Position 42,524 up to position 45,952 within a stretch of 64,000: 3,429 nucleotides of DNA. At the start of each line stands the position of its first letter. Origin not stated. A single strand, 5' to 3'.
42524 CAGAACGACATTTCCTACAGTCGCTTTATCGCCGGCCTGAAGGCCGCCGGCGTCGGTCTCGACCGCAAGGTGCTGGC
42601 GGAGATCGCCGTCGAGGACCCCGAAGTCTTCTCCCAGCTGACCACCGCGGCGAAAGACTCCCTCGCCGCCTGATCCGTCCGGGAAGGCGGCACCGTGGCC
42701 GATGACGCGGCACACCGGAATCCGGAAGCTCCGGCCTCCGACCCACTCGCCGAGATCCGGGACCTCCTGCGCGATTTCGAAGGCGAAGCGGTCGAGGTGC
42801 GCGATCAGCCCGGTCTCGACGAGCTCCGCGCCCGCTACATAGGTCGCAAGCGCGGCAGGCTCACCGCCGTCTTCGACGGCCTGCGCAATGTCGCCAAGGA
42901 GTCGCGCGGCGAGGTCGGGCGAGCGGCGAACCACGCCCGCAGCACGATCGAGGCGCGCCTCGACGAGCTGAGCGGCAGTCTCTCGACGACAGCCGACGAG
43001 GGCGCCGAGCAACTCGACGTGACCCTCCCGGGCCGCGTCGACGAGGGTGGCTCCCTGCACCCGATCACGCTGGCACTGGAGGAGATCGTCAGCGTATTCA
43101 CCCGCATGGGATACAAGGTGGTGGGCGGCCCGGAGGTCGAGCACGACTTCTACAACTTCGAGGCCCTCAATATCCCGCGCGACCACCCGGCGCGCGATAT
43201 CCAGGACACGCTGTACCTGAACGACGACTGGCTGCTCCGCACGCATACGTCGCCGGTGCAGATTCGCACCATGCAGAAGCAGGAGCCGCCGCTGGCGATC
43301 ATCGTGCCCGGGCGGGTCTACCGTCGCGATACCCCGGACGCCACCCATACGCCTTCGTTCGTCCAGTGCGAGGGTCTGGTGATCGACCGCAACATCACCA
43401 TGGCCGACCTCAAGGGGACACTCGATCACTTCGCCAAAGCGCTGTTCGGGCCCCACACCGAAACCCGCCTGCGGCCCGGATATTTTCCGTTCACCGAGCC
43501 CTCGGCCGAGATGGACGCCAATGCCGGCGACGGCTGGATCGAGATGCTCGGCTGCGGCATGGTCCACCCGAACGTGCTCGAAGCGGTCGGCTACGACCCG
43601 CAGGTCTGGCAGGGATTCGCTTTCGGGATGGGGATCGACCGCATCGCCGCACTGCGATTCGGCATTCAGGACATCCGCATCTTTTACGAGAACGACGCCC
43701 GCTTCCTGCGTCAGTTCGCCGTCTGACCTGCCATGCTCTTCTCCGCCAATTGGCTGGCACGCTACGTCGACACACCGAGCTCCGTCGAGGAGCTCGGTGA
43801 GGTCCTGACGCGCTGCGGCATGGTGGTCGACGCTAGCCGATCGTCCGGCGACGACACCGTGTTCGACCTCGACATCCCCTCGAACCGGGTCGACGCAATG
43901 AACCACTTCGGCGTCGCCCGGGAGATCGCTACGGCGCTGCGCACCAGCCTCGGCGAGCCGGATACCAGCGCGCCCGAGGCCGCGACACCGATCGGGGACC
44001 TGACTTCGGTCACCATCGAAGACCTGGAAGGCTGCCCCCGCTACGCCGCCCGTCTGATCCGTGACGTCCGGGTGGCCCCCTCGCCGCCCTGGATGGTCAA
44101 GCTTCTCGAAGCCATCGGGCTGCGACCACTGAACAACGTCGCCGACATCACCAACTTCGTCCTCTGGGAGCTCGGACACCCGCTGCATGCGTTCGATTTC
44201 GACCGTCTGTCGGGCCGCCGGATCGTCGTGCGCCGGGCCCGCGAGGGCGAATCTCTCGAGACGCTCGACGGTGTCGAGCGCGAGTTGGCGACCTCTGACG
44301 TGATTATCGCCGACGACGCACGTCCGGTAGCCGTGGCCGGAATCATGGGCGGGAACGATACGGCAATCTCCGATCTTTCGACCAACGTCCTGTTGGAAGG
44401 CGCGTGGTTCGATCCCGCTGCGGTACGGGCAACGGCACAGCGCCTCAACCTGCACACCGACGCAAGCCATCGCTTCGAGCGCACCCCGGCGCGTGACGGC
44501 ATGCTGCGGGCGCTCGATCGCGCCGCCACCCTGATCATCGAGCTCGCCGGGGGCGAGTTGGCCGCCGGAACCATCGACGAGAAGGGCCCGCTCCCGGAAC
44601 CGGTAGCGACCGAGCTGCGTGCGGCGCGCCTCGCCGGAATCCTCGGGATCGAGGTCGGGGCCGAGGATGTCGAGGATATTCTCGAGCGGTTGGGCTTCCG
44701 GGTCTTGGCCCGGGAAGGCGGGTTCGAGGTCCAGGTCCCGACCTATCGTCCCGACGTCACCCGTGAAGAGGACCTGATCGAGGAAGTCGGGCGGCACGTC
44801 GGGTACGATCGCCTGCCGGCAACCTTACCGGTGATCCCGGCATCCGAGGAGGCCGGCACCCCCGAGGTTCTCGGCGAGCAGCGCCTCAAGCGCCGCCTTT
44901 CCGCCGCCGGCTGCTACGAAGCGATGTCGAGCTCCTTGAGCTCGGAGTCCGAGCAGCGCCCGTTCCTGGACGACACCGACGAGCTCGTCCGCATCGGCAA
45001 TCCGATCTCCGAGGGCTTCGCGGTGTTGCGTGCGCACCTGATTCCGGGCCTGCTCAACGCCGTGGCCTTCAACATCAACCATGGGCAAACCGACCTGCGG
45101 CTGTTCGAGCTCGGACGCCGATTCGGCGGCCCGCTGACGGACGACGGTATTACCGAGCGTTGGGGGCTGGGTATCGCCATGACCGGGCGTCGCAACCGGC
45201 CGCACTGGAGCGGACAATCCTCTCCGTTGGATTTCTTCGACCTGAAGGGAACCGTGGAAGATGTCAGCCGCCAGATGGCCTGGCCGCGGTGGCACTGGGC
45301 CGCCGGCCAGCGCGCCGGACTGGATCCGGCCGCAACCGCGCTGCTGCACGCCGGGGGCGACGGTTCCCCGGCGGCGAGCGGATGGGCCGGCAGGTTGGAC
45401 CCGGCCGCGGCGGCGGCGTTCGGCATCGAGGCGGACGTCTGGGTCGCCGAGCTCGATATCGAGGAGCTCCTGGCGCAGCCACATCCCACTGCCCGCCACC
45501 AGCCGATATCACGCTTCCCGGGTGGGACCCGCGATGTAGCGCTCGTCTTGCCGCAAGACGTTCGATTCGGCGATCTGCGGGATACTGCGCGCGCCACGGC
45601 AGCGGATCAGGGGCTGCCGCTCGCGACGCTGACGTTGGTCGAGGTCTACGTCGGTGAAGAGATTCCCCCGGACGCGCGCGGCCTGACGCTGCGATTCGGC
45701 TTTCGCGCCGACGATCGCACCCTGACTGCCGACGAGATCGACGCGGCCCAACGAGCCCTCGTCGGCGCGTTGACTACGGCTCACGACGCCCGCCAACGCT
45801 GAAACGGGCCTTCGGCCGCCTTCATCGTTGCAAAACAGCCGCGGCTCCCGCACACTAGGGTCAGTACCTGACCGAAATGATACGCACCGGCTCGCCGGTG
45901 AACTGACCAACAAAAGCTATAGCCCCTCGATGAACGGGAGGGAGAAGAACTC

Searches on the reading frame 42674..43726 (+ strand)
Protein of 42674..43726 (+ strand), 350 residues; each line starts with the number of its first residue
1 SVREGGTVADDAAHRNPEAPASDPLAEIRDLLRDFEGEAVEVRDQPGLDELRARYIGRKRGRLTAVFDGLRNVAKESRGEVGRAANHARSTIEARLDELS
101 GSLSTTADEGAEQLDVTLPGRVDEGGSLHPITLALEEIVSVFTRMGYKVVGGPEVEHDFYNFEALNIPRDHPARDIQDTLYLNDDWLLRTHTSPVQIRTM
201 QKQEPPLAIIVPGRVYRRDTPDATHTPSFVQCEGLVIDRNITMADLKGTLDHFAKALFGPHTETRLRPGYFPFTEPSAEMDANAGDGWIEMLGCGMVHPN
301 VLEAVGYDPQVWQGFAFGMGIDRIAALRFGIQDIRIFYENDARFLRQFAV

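Call 47: search_protein_families(library=pfam, proteins=[window:42674-43726:+], max_evalue=0.001)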
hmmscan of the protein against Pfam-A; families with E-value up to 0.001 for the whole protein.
window:42674-43726:+ (350 aa): 2 families
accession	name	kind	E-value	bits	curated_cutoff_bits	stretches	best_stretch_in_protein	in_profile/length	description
PF01409.25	tRNA-synt_2d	-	1.4e-99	333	19.8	1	114-348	2-246/246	tRNA synthetases class II core domain (F)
PF02912.23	Phe_tRNA-synt_N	-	2e-12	47.3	22.3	1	47-108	5-65/69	Aminoacyl tRNA synthetase class II, N-terminal domain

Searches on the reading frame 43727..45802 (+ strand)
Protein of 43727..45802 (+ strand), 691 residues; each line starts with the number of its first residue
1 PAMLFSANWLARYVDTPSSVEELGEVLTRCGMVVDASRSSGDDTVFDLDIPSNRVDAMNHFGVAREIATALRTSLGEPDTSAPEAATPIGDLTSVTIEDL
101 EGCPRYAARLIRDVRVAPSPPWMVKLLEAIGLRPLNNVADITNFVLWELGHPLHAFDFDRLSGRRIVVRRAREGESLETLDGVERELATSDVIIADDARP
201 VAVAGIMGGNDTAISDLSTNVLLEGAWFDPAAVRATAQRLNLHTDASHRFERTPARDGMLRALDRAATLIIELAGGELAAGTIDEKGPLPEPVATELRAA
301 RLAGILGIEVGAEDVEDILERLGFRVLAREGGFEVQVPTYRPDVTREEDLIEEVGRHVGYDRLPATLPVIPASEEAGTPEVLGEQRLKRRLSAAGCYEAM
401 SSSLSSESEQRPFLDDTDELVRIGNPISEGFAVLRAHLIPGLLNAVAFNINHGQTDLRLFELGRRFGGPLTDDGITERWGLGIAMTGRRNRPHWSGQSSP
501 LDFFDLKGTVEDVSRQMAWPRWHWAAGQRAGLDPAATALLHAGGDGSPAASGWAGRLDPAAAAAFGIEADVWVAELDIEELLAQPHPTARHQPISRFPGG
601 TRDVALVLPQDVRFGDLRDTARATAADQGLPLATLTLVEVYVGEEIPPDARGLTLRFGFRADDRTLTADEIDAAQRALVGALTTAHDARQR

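Call 47: search_protein_families(library=pfam, proteins=[window:43727-45802:+], max_evalue=0.001)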
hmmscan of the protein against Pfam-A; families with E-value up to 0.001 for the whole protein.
window:43727-45802:+ (691 aa): 4 families
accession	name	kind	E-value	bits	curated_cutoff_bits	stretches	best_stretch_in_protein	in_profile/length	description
PF03483.22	B3_4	-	4.1e-64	215.8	29.3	1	103-275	2-174/174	B3/4 domain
PF17759.6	tRNA_synthFbeta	-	4.5e-49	167.3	22.4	1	363-578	1-214/214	Phenylalanyl tRNA synthetase beta chain CLM domain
PF03484.21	B5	-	6e-26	90.9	28.6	1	296-360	2-67/67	tRNA synthetase B5 domain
PF03147.19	FDX-ACB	-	1.7e-15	57.6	31.1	1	595-691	1-94/94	Ferredoxin-fold anticodon binding domain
